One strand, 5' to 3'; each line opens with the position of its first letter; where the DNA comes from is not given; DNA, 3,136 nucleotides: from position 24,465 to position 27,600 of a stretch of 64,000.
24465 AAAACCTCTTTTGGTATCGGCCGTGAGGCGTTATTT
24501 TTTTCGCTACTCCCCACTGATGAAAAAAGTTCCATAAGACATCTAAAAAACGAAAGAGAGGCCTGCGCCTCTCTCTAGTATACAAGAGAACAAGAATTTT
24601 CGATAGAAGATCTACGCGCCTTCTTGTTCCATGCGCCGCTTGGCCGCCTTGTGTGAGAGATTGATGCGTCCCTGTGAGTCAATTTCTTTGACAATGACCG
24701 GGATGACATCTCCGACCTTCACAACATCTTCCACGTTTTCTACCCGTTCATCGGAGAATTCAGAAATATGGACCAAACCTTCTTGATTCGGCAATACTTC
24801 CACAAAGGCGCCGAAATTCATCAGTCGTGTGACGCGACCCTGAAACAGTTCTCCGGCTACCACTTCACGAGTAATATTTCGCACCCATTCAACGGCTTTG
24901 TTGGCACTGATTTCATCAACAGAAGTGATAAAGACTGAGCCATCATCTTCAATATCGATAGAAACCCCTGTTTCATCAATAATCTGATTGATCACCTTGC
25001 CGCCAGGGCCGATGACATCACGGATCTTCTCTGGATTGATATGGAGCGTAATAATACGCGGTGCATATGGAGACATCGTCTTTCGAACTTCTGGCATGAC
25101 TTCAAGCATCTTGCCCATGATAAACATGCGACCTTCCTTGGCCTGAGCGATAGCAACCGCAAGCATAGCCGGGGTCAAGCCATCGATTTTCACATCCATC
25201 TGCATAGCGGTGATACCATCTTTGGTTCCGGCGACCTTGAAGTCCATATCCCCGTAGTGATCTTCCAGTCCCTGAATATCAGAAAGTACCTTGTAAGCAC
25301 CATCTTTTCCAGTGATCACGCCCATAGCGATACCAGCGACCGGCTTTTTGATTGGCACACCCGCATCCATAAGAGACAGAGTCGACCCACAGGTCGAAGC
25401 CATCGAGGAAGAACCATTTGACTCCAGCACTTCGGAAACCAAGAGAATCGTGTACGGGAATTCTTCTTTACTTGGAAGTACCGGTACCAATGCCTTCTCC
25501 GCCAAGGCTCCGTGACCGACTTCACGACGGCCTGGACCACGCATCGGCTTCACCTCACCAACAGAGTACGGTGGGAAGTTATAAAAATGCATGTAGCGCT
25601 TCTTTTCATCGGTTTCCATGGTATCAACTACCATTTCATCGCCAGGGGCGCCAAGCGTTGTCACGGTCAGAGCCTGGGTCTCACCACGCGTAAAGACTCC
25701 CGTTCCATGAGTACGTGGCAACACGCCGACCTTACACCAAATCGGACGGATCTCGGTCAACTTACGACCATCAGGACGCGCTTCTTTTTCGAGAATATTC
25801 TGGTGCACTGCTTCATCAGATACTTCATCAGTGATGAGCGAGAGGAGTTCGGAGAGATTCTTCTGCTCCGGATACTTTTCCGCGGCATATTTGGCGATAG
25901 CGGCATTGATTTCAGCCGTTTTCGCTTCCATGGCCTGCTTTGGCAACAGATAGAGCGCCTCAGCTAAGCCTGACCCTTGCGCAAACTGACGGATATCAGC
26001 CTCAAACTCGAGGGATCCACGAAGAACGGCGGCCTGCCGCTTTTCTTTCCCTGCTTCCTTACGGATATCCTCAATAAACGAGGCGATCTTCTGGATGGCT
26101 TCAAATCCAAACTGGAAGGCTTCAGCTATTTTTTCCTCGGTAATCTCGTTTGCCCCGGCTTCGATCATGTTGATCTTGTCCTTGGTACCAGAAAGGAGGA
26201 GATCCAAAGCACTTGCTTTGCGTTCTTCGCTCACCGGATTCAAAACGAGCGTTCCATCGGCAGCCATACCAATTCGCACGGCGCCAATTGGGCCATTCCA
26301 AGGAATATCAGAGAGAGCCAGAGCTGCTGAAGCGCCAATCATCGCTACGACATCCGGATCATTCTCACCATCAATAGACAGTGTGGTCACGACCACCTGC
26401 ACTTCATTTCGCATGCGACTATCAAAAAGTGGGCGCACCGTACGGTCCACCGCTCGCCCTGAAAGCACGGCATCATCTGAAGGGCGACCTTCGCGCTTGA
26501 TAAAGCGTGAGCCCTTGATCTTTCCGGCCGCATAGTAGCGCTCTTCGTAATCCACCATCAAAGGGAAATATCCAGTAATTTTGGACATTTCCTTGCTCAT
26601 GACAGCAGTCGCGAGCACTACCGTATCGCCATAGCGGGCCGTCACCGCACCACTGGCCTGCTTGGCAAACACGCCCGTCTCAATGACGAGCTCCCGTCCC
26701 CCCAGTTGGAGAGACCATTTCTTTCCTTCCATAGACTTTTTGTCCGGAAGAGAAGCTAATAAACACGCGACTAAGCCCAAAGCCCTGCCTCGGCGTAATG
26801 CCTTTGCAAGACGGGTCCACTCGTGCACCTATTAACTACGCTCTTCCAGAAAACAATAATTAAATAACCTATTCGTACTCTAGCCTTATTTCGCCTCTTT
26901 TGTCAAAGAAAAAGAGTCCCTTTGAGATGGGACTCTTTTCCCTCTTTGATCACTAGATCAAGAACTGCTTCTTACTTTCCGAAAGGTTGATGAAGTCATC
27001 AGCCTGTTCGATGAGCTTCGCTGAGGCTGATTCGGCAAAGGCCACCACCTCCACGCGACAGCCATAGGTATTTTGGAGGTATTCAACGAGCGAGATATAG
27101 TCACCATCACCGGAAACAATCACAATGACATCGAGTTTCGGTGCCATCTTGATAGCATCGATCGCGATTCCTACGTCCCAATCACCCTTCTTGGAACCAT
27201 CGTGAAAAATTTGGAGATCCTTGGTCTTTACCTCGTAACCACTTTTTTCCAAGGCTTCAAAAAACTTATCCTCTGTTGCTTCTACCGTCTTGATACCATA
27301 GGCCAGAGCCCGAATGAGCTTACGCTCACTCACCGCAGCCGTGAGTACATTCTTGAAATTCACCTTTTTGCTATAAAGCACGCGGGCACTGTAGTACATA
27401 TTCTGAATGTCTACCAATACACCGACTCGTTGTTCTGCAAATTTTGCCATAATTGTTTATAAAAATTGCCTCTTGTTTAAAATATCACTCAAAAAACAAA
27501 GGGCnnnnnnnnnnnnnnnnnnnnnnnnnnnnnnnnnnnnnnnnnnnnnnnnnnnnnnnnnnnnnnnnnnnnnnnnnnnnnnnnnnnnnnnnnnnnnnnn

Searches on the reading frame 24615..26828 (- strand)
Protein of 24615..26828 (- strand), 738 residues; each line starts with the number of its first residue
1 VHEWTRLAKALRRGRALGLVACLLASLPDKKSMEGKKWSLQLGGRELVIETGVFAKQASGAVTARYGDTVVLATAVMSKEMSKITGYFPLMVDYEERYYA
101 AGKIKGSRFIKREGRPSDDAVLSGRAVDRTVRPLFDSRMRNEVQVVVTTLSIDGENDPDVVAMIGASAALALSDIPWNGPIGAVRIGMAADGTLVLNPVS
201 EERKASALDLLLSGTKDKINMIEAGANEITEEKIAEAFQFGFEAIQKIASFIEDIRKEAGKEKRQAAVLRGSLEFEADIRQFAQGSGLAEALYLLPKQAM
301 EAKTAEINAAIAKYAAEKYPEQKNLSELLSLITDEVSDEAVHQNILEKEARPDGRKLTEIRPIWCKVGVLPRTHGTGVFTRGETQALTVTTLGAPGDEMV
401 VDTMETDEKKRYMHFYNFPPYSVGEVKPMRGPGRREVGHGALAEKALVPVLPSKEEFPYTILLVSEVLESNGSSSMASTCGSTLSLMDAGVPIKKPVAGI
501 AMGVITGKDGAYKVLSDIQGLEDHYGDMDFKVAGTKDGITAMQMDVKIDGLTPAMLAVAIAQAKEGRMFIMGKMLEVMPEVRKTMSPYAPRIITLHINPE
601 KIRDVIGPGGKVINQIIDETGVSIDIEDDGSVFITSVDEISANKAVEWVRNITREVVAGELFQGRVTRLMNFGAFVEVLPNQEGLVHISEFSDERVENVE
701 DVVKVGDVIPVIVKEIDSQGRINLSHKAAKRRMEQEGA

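Call 13: search_protein_families(library=pfam, proteins=[window:24615-26828:-], max_evalue=0.001)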
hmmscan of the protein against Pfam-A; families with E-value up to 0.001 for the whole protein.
window:24615-26828:- (738 aa): 6 families
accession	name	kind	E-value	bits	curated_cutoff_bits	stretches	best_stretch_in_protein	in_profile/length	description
PF01138.27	RNase_PH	-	3.3e-52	176.8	25.5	2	44-176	2-130/130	3' exoribonuclease family, domain 1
PF00575.29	S1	-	6.1e-19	68.6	22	1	658-727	4-74/74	S1 RNA binding domain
PF03725.20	RNase_PH_C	-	1.2e-18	67.2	20.8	2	179-244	1-67/67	3' exoribonuclease family, domain 2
PF00013.35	KH_1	-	1.5e-11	44.3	21.5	1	593-649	2-64/66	KH domain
PF03726.19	PNPase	-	2.8e-06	28.2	24.6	1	277-356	4-81/81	Polyribonucleotide nucleotidyltransferase, RNA binding domain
PF22675.2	KH-I_KHDC4-BBP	-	0.00054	20.2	30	0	603-636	9-42/76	KHDC4/BBP-like, KH-domain type I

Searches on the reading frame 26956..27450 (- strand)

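Call 13: search_protein_families(library=pfam, proteins=[window:26956-27450:-], max_evalue=0.001)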
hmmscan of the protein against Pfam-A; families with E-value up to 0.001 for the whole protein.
window:26956-27450:- (165 aa): 1 family
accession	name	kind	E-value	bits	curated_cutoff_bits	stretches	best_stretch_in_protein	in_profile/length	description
PF01936.24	NYN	-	1.4e-36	126.6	24.2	1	8-156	1-144/145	NYN domain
